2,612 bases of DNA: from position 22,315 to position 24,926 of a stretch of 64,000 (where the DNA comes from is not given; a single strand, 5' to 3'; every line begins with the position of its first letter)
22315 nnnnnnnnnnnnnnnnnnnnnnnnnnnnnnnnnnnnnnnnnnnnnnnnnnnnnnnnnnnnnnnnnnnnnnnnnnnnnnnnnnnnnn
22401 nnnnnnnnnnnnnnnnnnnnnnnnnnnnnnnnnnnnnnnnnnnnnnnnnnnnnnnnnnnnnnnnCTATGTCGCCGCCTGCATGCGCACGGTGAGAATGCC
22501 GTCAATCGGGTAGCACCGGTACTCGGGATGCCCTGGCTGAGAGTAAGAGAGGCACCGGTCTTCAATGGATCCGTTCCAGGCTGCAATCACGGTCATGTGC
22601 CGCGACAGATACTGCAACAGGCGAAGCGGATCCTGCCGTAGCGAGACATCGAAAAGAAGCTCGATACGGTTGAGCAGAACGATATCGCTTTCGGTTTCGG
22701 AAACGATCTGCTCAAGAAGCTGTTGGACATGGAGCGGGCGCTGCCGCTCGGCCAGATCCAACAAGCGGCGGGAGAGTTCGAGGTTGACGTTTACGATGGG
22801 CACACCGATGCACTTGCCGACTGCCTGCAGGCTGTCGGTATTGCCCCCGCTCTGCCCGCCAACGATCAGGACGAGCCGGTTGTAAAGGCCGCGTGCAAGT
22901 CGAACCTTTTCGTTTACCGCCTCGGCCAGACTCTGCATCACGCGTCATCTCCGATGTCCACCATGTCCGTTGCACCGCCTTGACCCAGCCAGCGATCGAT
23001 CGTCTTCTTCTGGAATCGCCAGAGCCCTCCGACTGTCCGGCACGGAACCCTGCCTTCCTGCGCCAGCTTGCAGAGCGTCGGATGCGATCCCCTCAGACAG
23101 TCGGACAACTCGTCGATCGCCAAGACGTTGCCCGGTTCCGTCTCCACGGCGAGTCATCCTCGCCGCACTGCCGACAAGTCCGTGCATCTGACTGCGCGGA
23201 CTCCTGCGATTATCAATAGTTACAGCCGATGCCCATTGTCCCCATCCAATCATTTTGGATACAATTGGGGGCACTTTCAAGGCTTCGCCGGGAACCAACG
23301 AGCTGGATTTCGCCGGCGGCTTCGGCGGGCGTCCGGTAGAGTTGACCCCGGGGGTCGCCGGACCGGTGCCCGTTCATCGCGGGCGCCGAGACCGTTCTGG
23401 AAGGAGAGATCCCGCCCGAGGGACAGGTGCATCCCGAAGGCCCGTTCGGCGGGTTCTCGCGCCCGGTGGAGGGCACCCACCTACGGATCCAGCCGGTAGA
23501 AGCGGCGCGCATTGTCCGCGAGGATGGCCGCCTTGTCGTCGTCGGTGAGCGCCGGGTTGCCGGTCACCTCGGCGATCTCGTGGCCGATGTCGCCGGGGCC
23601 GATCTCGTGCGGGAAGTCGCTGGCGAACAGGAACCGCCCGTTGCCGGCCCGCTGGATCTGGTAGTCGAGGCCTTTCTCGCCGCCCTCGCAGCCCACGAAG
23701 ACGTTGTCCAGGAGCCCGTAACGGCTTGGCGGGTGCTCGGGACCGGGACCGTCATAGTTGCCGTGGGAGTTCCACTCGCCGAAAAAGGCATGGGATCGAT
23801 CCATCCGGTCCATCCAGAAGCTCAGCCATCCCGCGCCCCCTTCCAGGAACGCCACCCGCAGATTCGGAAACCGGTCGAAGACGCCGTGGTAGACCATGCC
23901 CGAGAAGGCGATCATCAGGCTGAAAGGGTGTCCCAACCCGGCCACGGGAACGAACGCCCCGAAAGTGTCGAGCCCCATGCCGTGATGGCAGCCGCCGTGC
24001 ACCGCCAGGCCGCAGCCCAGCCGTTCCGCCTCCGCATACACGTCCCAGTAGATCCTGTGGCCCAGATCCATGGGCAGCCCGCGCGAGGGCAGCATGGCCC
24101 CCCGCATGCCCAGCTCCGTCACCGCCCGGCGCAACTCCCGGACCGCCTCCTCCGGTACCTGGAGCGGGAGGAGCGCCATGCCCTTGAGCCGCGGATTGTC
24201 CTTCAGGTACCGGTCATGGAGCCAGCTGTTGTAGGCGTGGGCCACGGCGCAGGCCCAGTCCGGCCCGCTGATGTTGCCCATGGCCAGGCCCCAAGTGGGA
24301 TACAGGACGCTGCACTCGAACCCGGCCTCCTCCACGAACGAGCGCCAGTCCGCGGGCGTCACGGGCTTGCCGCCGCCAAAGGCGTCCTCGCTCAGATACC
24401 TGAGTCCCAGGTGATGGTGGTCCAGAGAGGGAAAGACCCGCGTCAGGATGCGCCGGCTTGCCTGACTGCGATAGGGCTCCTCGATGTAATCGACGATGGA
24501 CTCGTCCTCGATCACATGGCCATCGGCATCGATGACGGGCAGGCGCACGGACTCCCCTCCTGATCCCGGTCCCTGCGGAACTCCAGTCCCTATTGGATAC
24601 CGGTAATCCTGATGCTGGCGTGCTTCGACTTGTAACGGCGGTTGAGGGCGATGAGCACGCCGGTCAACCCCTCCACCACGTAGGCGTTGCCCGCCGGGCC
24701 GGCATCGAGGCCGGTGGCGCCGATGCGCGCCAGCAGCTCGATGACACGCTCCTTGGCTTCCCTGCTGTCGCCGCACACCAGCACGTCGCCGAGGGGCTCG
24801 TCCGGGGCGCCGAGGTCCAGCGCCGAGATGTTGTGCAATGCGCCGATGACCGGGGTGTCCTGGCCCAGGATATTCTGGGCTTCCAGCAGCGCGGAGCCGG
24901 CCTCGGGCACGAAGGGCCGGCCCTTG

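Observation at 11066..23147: BREX type-3-like operon lacking the BrxHII helicase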

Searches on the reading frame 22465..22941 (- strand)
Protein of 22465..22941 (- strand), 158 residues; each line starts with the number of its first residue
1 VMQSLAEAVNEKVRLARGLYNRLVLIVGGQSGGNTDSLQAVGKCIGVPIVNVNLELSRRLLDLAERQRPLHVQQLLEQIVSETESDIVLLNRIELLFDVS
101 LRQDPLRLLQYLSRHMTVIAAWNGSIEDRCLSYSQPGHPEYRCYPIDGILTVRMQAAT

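Call 6: search_protein_families(library=padloc, proteins=[window:22465-22941:-], max_evalue=0.01)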
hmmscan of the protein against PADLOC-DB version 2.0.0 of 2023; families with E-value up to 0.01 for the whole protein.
window:22465-22941:- (158 aa): 3 families
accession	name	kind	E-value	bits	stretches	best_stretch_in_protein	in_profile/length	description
PDLC02496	BrxF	-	1.5e-55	185.6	1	1-156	1-156/158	BrxF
PDLC02497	BrxF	-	2.1e-46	155.6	1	5-150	3-148/158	BrxF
PDLC02499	BrxF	-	5.5e-22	76.5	1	12-111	12-110/133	BrxF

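Call 7: search_protein_families(library=pfam, proteins=[window:22465-22941:-], max_evalue=0.01)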
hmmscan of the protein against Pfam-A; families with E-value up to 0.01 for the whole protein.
window:22465-22941:- (158 aa): 0 families

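Call 8: search_protein_families(library=ncbifam, proteins=[window:22465-22941:-], max_evalue=0.01)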
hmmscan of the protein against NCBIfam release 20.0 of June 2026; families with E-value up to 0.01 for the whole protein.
window:22465-22941:- (158 aa): 1 family
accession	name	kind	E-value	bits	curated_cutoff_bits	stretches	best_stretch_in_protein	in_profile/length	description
NF033453.1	BREX_3_BrxF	hypoth_equivalog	1.2e-50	171.1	50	1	7-154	2-149/149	BREX-3 system P-loop-containing protein BrxF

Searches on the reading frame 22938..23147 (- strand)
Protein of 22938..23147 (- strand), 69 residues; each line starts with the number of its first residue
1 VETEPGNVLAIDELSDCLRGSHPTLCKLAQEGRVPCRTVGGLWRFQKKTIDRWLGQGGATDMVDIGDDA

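Call 6: search_protein_families(library=padloc, proteins=[window:22938-23147:-], max_evalue=0.01)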
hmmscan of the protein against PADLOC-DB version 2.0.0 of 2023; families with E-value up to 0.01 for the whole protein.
window:22938-23147:- (69 aa): 0 families

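Call 7: search_protein_families(library=pfam, proteins=[window:22938-23147:-], max_evalue=0.01)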
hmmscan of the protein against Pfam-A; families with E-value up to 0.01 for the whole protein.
window:22938-23147:- (69 aa): 1 family
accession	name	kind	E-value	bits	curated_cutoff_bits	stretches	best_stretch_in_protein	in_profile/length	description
PF12728.13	HTH_17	-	1.7e-07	31.8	27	1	11-56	4-49/51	Helix-turn-helix domain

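Call 8: search_protein_families(library=ncbifam, proteins=[window:22938-23147:-], max_evalue=0.01)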
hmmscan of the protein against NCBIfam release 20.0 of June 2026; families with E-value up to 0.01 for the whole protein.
window:22938-23147:- (69 aa): 3 families
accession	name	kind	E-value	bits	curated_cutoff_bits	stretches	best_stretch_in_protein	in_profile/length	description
NF047737.1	antiphage_MADS1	equivalog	2.3e-09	37.4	80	1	8-54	3-49/49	methylation-associated defense system helix-turn-helix domain-containing protein MAD1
TIGR01764.1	excise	domain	2.6e-06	27.7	28.8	1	9-54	2-47/49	excisionase family DNA-binding protein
NF033787.1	HTH_BldC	subfamily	0.005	16.7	77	0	17-52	11-47/49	BldC family transcriptional regulator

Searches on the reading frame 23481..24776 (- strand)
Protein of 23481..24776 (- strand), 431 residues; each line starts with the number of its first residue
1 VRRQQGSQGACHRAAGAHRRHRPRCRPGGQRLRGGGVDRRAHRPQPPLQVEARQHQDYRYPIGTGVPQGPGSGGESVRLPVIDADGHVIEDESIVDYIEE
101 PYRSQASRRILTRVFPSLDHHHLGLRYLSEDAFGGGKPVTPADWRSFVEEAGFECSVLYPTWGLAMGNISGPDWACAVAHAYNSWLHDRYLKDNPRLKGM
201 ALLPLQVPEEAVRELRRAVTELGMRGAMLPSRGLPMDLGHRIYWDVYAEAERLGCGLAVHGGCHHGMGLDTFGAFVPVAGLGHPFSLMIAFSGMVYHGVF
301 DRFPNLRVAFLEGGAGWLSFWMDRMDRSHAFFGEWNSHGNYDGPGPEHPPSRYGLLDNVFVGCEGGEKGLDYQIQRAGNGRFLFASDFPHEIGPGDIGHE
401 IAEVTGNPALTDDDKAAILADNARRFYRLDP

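Call 12: search_protein_families(library=pfam, proteins=[window:23481-24776:-], max_evalue=0.001)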
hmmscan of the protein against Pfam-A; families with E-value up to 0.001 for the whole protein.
window:23481-24776:- (431 aa): 1 family
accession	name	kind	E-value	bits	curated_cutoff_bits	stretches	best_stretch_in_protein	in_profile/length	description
PF04909.20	Amidohydro_2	-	2.7e-28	100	26.4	1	168-429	51-289/289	Amidohydrolase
